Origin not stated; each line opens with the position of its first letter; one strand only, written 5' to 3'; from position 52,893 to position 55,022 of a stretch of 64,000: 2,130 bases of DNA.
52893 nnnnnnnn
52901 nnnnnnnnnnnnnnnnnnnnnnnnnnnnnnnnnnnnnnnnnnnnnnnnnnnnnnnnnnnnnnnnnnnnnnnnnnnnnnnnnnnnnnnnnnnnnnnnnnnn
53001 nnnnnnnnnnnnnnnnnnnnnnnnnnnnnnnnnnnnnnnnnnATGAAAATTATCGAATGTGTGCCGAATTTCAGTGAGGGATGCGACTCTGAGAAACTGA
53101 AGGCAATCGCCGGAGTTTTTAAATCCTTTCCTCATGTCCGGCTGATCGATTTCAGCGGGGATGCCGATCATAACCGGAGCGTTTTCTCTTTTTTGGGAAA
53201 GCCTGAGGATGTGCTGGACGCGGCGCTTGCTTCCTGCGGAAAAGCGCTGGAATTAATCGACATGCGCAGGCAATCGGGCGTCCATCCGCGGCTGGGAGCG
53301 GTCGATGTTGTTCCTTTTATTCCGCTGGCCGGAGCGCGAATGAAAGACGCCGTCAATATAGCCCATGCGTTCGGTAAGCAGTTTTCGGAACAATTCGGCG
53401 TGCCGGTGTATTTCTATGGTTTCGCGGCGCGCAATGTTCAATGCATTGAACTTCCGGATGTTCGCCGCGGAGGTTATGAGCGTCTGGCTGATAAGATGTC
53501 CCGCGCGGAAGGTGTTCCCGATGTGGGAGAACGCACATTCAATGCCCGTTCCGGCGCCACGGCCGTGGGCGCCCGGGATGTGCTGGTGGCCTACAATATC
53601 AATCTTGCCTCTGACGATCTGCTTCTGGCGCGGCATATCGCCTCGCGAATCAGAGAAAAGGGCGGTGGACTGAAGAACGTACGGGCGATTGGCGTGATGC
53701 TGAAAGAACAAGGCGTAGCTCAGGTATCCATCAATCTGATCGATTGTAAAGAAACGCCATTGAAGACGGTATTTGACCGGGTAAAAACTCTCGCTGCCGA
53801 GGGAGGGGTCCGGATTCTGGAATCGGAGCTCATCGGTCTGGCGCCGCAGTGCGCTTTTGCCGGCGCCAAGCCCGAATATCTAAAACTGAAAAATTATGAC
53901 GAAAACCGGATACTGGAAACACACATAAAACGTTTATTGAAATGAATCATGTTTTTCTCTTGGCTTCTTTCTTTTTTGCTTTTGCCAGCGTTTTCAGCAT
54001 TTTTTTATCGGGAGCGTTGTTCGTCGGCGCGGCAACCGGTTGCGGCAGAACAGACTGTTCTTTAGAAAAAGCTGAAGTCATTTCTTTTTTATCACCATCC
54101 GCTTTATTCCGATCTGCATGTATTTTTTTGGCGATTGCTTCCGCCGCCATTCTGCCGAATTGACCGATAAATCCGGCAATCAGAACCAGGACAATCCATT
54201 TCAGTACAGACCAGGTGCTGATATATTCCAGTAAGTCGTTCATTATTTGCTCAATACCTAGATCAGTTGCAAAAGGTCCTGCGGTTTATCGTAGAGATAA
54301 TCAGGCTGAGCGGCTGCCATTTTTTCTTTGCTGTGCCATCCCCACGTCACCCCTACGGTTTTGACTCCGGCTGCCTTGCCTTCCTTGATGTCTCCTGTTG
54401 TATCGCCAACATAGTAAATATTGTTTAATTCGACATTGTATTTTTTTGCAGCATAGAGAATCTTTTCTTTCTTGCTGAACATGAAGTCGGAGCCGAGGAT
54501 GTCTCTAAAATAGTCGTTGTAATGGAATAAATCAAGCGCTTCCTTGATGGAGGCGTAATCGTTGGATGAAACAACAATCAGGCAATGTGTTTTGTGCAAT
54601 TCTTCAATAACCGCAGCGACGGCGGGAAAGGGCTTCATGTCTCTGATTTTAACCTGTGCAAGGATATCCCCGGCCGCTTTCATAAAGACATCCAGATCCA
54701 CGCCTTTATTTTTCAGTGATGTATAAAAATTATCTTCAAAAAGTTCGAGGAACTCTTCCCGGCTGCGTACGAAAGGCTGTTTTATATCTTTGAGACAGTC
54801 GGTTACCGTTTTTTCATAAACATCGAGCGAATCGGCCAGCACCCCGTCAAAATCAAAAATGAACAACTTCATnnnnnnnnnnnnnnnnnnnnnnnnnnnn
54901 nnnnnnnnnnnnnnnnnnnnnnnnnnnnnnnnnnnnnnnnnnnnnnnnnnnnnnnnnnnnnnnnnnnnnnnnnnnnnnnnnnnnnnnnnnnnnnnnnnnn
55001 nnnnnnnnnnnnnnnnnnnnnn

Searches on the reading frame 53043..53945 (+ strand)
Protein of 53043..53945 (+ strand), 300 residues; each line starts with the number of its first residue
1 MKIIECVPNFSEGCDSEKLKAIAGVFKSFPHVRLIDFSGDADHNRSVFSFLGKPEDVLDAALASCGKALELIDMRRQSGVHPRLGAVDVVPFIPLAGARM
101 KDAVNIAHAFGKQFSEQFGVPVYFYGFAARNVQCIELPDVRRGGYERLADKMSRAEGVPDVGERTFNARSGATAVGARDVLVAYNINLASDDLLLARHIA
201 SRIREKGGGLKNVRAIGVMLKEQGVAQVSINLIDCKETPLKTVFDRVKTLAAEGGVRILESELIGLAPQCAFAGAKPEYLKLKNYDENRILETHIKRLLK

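Call 8: search_protein_families(library=pfam, proteins=[window:53043-53945:+])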
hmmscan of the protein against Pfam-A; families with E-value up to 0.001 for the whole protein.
window:53043-53945:+ (300 aa): 2 families
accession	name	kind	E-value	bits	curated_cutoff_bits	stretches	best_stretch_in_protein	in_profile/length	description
PF07837.17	FTCD_N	-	3.6e-61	206.4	27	1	3-178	1-176/176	Formiminotransferase domain, N-terminal subdomain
PF02971.19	FTCD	-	4.8e-26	91.8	24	1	181-298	2-128/145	Formiminotransferase domain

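Call 13: find_homologous_proteins(query=window:53043-53945:+, max_evalue=1e-40)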
Query window:53043-53945:+ (300 aa): 7805 proteins with E <= 1e-40 among 8000 candidates; the best 120 are listed.
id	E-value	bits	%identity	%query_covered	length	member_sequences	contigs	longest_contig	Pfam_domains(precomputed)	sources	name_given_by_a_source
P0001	5.7e-193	658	99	100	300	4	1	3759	PF02971.20,PF07837.18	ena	-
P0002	1.7e-183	627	94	100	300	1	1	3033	PF02971.20,PF07837.18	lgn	-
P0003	2.5e-179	613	92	100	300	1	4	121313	PF02971.20,PF07837.18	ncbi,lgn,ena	-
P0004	1.3e-172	591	88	100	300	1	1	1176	PF02971.20,PF07837.18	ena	-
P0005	4.9e-159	546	82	99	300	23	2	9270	PF02971.20,PF07837.18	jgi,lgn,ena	-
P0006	9.5e-158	542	81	99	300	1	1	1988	PF02971.20,PF07837.18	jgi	jgi:glutamate formiminotransferase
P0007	1.4e-156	538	81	99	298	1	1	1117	PF02971.20,PF07837.18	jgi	jgi:glutamate formiminotransferase / 5-formyltetrahydrofolate cyclo-ligase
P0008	1.2e-153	529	80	99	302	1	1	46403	PF02971.20,PF07837.18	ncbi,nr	ncbi:MAG: glutamate formimidoyltransferase [Syntrophaceae bacterium]|nr:glutamate formimidoyltransfe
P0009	1.3e-153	528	80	100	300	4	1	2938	PF02971.20,PF07837.18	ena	-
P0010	1.4e-153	528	78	100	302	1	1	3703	PF02971.20,PF07837.18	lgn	-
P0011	6.3e-152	523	79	99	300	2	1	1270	PF02971.20,PF07837.18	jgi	jgi:glutamate formiminotransferase / 5-formyltetrahydrofolate cyclo-ligase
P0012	7.3e-152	523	78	99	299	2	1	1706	PF02971.20,PF07837.18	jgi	jgi:glutamate formiminotransferase / 5-formyltetrahydrofolate cyclo-ligase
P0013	9.5e-152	522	78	99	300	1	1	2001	PF02971.20,PF07837.18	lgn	-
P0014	2.9e-151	521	78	99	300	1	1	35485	PF02971.20,PF07837.18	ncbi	-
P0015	4.1e-151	520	80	99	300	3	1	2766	PF02971.20,PF07837.18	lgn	-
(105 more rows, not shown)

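Call 14: find_related_loci(query=window:53043-53945:+, collection=genome_contigs, flank=3000)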
Query window:53043-53945:+ (300 aa) in genome_contigs; peptide patterns used: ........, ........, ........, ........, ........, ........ (x = any residue, [..] = any of these).
598 stretches matched a pattern (row limit reached: there are more); 433 encode a relative of the query (tblastn E <= 1e-3); the best 80 are kept; 80 distinct loci.
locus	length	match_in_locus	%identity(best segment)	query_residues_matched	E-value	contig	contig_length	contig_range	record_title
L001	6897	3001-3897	80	1-299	6e-159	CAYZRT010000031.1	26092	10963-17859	MAG TPA_asm: uncultured Smithella sp. isolate SRP192927_co6_71 genome assembly, contig: NODE_3695_length_26092_cov_10.09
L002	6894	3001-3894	78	1-298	4e-158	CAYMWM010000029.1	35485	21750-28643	MAG TPA_asm: uncultured Smithella sp. isolate SRP192927_co6_232 genome assembly, contig: NODE_2037_length_35485_cov_5.67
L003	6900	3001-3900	78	1-300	3e-158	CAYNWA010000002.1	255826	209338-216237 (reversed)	MAG TPA_asm: uncultured Smithella sp. isolate binchicken_co405_44 genome assembly, contig: NODE_41_length_255826_cov_33.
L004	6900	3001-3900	78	1-300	3e-157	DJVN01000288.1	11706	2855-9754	MAG TPA_asm: Syntrophaceae bacterium UBA6255 UBA6255_contig_112941, whole genome shotgun sequence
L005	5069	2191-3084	78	1-298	1e-159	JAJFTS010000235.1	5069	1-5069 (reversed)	MAG: Deltaproteobacteria bacterium isolate bin.256 k141_1042953, whole genome shotgun sequence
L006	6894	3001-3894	77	1-298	3e-155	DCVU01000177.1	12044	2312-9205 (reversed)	MAG TPA_asm: Smithella sp. UBA2180 UBA2180_contig_13652, whole genome shotgun sequence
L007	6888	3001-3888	77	1-296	1e-154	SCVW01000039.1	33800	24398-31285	MAG: Smithella sp. isolate SDB_sulfate1 contig-34000002, whole genome shotgun sequence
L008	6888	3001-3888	76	1-296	8e-154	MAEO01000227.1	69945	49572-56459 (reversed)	MAG: Smithella sp. M82 Smithella_M82_scaffold_889, whole genome shotgun sequence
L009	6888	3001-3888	80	1-296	1e-153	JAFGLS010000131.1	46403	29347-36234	MAG: Syntrophaceae bacterium isolate Zod_Metabat.41 k87_7049803, whole genome shotgun sequence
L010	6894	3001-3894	76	1-298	4e-153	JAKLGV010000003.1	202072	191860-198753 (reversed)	MAG: Deltaproteobacteria bacterium isolate RA.bin48 RA.bin48_3, whole genome shotgun sequence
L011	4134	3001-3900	73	1-300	7e-150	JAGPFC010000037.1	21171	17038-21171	MAG: Smithella sp. isolate Gw_SlDig_bin_149 Gw_SlDig_4110_length_21171_cov_13.139660, whole genome shotgun sequence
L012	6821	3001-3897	73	1-300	5e-147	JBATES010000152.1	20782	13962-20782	MAG: Smithella sp. isolate MFD10098_ilm_asm_bin11 k127_23065, whole genome shotgun sequence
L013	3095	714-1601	71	1-296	2e-152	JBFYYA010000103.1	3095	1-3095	MAG: Syntrophaceae bacterium isolate PPR_0396 PPR_0396.fa_k121_37893, whole genome shotgun sequence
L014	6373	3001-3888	73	1-296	6e-145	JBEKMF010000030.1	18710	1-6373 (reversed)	MAG: Smithellaceae bacterium isolate SPRUCE 388 SPRUCE_388_30, whole genome shotgun sequence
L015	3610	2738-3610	74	1-292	1e-149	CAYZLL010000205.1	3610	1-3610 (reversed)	MAG TPA_asm: uncultured Smithella sp. isolate SRP192927_co1_877 genome assembly, contig: NODE_80990_length_3610_cov_9.73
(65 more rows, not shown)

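Call 20: find_encoding_contigs(protein=P0001, flank=3000, max_places=4)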
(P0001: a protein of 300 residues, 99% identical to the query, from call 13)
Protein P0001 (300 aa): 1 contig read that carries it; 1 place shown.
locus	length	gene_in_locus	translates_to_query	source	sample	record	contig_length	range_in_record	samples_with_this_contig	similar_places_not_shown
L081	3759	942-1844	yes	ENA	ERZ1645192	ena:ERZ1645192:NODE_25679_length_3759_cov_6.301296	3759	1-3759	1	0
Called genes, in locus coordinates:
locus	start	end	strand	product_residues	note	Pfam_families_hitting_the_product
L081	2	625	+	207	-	?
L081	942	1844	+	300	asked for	PF07837:FTCD_N, PF02971:FTCD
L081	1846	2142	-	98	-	-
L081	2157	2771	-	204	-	PF00702:Hydrolase, PF12710:HAD (weak), PF13419:HAD_2, PF13242:Hydrolase_like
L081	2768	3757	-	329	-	?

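Call 21: find_encoding_contigs(protein=P0002, flank=3000, max_places=4)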
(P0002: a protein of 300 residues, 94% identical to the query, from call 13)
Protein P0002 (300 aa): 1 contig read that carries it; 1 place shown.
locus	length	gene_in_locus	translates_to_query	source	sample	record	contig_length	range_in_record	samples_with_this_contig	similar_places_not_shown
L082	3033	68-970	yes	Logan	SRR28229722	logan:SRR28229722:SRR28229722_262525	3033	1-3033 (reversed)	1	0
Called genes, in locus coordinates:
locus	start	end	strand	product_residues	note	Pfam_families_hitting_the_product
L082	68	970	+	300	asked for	PF07837:FTCD_N, PF02971:FTCD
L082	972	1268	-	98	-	-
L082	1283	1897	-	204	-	PF00702:Hydrolase, PF12710:HAD (weak), PF13419:HAD_2, PF13242:Hydrolase_like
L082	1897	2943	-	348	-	PF01008:IF-2B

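Call 22: find_encoding_contigs(protein=P0003, flank=3000, max_places=4)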
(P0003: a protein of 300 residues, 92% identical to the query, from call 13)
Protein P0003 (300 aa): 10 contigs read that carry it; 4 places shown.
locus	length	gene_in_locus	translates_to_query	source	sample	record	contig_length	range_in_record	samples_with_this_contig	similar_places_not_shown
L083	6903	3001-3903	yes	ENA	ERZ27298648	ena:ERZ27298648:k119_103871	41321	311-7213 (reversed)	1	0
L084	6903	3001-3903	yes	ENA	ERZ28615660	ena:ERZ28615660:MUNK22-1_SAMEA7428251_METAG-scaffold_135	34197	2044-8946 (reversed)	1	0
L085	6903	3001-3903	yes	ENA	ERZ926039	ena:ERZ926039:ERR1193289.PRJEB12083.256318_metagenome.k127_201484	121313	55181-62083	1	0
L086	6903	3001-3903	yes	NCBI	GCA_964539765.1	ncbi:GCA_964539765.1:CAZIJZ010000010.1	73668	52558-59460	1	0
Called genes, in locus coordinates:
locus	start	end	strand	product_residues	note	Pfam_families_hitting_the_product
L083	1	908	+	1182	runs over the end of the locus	PF02463:SMC_N, PF13175:AAA_15, PF13476:AAA_23, PF13555:AAA_29 (faint), PF02463:SMC_N, PF06470:SMC_hinge, PF13304:AAA_21 (weak)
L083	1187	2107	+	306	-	PF02881:SRP54_N, PF00448:SRP54, PF13604:AAA_30 (weak)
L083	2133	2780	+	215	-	PF00149:Metallophos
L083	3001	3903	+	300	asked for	PF07837:FTCD_N, PF02971:FTCD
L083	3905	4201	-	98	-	-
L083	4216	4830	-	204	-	PF00702:Hydrolase, PF12710:HAD (weak), PF13419:HAD_2, PF13242:Hydrolase_like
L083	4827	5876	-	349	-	PF01008:IF-2B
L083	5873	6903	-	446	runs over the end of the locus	?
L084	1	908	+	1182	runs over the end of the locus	PF02463:SMC_N, PF13175:AAA_15, PF13476:AAA_23, PF13555:AAA_29 (faint), PF02463:SMC_N, PF06470:SMC_hinge, PF13304:AAA_21 (weak)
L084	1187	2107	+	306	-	PF02881:SRP54_N, PF00448:SRP54, PF13604:AAA_30 (weak)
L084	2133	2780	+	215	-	PF00149:Metallophos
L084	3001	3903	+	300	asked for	PF07837:FTCD_N, PF02971:FTCD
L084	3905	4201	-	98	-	-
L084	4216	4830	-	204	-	PF00702:Hydrolase, PF12710:HAD (weak), PF13419:HAD_2, PF13242:Hydrolase_like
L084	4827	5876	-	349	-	PF01008:IF-2B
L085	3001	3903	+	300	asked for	PF07837:FTCD_N, PF02971:FTCD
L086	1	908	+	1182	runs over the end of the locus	PF02463:SMC_N, PF13175:AAA_15, PF13476:AAA_23, PF13555:AAA_29 (faint), PF02463:SMC_N, PF06470:SMC_hinge, PF13304:AAA_21 (weak)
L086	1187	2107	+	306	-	PF02881:SRP54_N, PF00448:SRP54, PF13604:AAA_30 (weak)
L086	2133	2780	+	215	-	PF00149:Metallophos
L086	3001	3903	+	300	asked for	PF07837:FTCD_N, PF02971:FTCD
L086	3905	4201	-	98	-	-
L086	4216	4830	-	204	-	PF00702:Hydrolase, PF13419:HAD_2, PF13242:Hydrolase_like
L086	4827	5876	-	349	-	PF01008:IF-2B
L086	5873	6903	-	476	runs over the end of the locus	PF02934:GatB_N, PF02637:GatB_Yqey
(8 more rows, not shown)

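Call 23: find_encoding_contigs(protein=P0004, flank=3000, max_places=4)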
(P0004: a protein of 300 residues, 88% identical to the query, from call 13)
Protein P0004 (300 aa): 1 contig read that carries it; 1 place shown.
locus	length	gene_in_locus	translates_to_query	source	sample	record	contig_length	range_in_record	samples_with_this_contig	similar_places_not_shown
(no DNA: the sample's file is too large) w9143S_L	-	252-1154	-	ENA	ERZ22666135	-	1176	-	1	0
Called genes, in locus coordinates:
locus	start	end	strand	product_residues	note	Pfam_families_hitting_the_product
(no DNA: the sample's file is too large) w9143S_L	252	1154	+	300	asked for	PF07837:FTCD_N, PF02971:FTCD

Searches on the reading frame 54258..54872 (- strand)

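Call 8: search_protein_families(library=pfam, proteins=[window:54258-54872:-])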
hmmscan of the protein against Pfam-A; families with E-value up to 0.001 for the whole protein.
window:54258-54872:- (204 aa): 4 families
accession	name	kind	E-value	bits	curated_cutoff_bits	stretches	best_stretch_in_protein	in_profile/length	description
PF13419.12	HAD_2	-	4.2e-26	92.6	23.8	1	5-175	2-178/178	Haloacid dehalogenase-like hydrolase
PF00702.32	Hydrolase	-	4.8e-17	63.4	26.4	1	1-169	1-191/191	haloacid dehalogenase-like hydrolase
PF13242.12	Hydrolase_like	-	8.3e-09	35.7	22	1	138-196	10-71/75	HAD-hyrolase-like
PF12710.13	HAD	-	3.1e-05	24.9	27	1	5-163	2-186/189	haloacid dehalogenase-like hydrolase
